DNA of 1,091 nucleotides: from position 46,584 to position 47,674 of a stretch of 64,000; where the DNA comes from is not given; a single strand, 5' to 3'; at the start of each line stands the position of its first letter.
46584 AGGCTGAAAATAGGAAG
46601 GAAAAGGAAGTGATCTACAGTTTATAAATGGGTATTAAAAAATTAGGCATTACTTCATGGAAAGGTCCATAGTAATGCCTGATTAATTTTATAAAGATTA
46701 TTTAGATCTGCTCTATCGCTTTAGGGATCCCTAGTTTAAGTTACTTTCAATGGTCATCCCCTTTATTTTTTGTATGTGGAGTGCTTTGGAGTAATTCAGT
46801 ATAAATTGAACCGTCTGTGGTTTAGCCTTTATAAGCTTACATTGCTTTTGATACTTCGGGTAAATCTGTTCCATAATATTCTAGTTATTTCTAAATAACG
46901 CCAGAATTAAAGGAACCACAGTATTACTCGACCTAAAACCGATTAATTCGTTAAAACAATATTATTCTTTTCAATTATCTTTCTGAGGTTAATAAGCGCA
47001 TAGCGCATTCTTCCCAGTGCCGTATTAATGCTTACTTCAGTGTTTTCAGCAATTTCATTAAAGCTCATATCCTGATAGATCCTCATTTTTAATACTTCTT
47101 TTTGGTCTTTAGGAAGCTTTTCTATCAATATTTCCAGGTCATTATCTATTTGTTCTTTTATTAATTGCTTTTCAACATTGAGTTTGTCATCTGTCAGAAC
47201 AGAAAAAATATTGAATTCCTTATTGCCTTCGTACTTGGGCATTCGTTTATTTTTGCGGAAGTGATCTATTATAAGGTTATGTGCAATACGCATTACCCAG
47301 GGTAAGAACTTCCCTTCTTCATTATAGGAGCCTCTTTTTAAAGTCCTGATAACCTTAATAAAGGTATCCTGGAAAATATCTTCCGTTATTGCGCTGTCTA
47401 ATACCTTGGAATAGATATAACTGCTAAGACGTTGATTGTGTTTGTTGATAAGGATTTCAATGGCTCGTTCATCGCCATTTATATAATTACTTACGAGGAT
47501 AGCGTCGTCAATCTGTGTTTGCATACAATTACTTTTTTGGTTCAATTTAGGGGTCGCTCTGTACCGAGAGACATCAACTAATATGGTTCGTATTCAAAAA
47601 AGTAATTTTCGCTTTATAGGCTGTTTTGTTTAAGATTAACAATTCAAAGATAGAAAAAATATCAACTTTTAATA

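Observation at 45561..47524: Tandemly duplicated two-gene unit: ECF-type sigma factor plus an unannotated 47-aa ORF, with identical length and identical 68-nt spacing in both copies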

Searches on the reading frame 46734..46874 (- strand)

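Call 3: search_protein_families(library=pfam, proteins=[window:46734-46874:-], max_evalue=1)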
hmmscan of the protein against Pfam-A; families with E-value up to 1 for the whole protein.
seq(47 aa): 1 family
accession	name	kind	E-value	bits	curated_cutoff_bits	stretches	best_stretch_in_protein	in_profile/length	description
PF04560.25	RNA_pol_Rpb2_7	-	0.082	13.8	32.1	1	7-46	45-84/87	RNA polymerase Rpb2, domain 7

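Call 4: search_protein_families(library=ncbifam, proteins=[window:46734-46874:-], max_evalue=1)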
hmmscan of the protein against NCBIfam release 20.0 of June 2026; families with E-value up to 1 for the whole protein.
seq(47 aa): 0 families

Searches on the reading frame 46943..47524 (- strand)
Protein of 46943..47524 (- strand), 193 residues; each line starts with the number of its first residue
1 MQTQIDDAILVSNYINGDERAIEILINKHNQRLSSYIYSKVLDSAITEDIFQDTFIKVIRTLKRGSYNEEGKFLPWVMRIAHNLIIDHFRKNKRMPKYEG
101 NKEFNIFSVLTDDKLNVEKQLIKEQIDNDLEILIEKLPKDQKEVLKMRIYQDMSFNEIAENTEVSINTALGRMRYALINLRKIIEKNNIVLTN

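Call 3: search_protein_families(library=pfam, proteins=[window:46943-47524:-], max_evalue=1)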
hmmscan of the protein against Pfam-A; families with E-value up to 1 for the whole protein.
window:46943-47524:- (193 aa): 8 families
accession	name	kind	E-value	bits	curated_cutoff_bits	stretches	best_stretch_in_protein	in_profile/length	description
PF04542.20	Sigma70_r2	-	1e-14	54.5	24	1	25-94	1-70/71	Sigma-70 region 2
PF08281.18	Sigma70_r4_2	-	1.7e-08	34.4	25.7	1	133-168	7-42/54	Sigma-70, region 4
PF04545.22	Sigma70_r4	-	1.5e-07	31.3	24.1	1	134-182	2-50/50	Sigma-70, region 4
PF07638.17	Sigma70_ECF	-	2.2e-06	28.2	21.1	1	15-176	12-175/185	ECF sigma factor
PF04297.20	UPF0122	-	0.0035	18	22.7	1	135-166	16-47/101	Putative helix-turn-helix protein, YlxM / p13 like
PF09384.15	UTP15_C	-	0.025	14.7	33.1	1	26-64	19-59/147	UTP15 C terminal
PF03068.20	PAD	-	0.042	13.3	25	1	94-153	243-303/395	Protein-arginine deiminase (PAD)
PF13535.11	ATP-grasp_4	-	0.07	13.2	27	1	6-50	52-97/160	ATP-grasp domain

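Call 4: search_protein_families(library=ncbifam, proteins=[window:46943-47524:-], max_evalue=1)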
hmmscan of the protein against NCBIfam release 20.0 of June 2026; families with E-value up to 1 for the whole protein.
window:46943-47524:- (193 aa): 112 families (the best 25 are shown)
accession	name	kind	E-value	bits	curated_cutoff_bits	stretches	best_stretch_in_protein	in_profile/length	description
NF009166.1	PRK12513.1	equivalog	1e-45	155.9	206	1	4-186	6-188/193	RNA polymerase sigma factor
TIGR02937.1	sigma70-ECF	superfamily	1.8e-24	86.2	42.9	1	21-182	2-163/165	sigma-70 family RNA polymerase sigma factor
TIGR02985.1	Sig70_bacteroi1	subfamily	7.7e-24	84.7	126.4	1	24-183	5-161/162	RNA polymerase sigma-70 factor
NF007216.0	PRK09638.1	equivalog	5.2e-23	81.7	194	1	4-188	2-178/180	RNA polymerase sigma factor SigY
NF008888.0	PRK11922.1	equivalog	8.9e-23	81.1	204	1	3-186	13-198/231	RNA polymerase sigma factor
NF007215.0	PRK09637.1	equivalog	1.4e-22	80.6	212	1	23-185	4-155/181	RNA polymerase sigma factor SigZ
TIGR02952.1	Sig70_famx2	equivalog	2.8e-22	79.4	206.45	1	14-163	5-149/170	ECF subfamily RNA polymerase sigma factor, BldN family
TIGR02950.1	SigM_subfam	subfamily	3.7e-22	78.9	147.95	1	22-168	2-142/159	RNA polymerase sigma factor, SigM family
NF004113.0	PRK05602.1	equivalog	8e-21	74.6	208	1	4-187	29-204/211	RNA polymerase sigma factor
TIGR02959.1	SigZ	equivalog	1.4e-20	73.8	168.65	1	27-185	2-149/170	RNA polymerase sigma factor SigZ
NF007223.0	PRK09641.1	equivalog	2.6e-20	73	209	1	11-185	9-185/187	RNA polymerase sigma factor SigW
TIGR02989.1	Sig-70_gvs1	subfamily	1e-19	71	124.55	1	22-177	3-154/158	RNA polymerase sigma-70 factor, Rhodopirellula/Verrucomicrobium family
TIGR02939.1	RpoE_Sigma70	equivalog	2e-19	70.3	236.15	1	4-174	4-176/190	RNA polymerase sigma factor RpoE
NF006930.0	PRK09415.1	subfamily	2e-19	70.1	198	1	14-187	10-178/179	RNA polymerase factor sigma C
NF009171.0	PRK12518.1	equivalog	1.4e-18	67.4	208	1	2-189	9-189/191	RNA polymerase sigma factor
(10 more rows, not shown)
